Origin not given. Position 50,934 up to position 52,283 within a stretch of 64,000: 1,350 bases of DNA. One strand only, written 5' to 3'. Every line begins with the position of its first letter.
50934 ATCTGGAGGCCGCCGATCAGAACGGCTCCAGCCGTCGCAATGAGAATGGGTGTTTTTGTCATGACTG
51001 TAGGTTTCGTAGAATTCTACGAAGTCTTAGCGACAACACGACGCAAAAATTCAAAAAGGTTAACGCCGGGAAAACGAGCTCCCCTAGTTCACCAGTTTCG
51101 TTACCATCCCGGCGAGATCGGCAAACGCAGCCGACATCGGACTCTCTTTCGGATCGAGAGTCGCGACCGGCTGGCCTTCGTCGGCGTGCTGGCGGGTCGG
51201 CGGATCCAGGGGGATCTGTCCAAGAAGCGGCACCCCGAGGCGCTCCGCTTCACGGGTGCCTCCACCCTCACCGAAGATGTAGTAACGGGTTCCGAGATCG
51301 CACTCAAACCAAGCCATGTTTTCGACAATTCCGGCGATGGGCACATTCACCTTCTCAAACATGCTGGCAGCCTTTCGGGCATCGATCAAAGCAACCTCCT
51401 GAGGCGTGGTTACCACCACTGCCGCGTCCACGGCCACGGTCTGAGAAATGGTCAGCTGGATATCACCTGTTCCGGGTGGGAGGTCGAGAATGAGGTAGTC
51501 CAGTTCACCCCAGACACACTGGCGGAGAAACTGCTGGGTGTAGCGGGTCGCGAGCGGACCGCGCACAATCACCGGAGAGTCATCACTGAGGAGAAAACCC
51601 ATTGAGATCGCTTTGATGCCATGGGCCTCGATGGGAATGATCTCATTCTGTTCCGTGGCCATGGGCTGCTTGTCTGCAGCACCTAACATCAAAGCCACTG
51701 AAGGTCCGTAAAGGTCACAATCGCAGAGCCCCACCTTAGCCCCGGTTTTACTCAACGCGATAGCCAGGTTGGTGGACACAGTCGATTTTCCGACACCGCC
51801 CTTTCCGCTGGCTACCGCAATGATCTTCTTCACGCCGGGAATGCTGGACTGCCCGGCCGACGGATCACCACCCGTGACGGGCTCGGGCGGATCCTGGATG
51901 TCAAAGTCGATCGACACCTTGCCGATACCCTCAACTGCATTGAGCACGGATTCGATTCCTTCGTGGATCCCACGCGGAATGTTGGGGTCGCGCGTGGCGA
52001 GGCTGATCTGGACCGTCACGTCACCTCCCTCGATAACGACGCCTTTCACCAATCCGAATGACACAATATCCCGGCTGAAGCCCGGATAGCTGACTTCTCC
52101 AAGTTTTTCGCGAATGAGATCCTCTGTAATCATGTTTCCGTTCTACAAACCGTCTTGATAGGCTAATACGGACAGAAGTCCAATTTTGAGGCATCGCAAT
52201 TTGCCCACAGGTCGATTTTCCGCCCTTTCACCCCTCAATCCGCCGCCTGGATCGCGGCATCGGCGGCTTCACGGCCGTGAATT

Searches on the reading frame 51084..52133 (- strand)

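Call 51: search_protein_families(library=pfam, proteins=[window:51084-52133:-], max_evalue=0.001)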
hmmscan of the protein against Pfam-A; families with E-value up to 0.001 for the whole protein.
window:51084-52133:- (349 aa): 7 families
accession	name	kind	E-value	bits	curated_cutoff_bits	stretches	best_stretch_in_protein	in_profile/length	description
PF10609.15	ParA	-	4.7e-94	314.9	27.1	1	101-342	2-243/246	NUBPL iron-transfer P-loop NTPase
PF01656.29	CbiA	-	1.9e-14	54.1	25.4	1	105-321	1-123/125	CobQ/CobB/MinD/ParA nucleotide binding domain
PF13614.12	AAA_31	-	1.2e-12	48.5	27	1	103-258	2-163/177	AAA domain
PF00142.24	Fer4_NifH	-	7.3e-09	35.9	25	1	109-155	6-52/271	4Fe-4S iron sulfur cluster binding proteins, NifH/frxC family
PF01883.24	FeS_assembly_P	-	2e-08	34.8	23.5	1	6-75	3-71/73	Iron-sulfur cluster assembly protein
PF09140.17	MipZ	-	2.6e-07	30.6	20.7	1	104-153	2-51/262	ATPase MipZ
PF02374.21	ArsA_ATPase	-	1.2e-05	25.1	24.3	1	107-135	5-33/305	Anion-transporting ATPase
